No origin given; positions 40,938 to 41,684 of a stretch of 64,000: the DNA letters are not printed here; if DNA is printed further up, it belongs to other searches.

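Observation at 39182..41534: Two YozG-like XRE regulator plus small membrane protein modules flanking a membrane-anchored MBL hydrolase, each with its own palindromic operator over the promoter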

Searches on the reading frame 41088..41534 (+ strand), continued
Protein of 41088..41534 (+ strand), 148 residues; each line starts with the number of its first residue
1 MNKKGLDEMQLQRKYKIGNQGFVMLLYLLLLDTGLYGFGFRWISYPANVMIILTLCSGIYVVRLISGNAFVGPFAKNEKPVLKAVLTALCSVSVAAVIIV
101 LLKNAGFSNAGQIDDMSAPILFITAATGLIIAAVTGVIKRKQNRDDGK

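Call 71: predict_structure(alignment_id=A2)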
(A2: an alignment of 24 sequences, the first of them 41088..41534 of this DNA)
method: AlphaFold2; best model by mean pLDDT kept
length: 148 residues; sequences in the alignment: 24
mean_pLDDT: 61.2   pTM: 0.35
mean pLDDT of the five models: 61.2, 57.6, 56.0, 55.4, 50.4
residues with pLDDT >= 90: 0; 70-90: 10; 50-70: 131; < 50: 7
segments of 3 or more residues with pLDDT < 50: 1-3
pLDDT, mean of each block of 10 residues (from residue 1): 54 59 66 62 61 66 57 52 66 72 61 57 65 66 54
secondary structure, 60 per line:
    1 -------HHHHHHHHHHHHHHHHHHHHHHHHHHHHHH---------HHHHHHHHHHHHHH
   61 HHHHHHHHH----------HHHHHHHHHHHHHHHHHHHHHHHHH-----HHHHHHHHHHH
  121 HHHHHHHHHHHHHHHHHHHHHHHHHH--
elements in order: H8-37 H47-69 H80-104 H110-146

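Call 88: search_protein_families(library=padloc, proteins=[window:41088-41534:+], max_evalue=0.01)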
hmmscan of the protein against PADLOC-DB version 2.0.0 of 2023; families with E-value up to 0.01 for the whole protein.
window:41088-41534:+ (148 aa): 0 families

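Call 89: search_protein_families(library=phrogs, proteins=[window:41088-41534:+], max_evalue=0.01)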
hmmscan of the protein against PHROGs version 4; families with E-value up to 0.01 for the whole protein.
window:41088-41534:+ (148 aa): 0 families
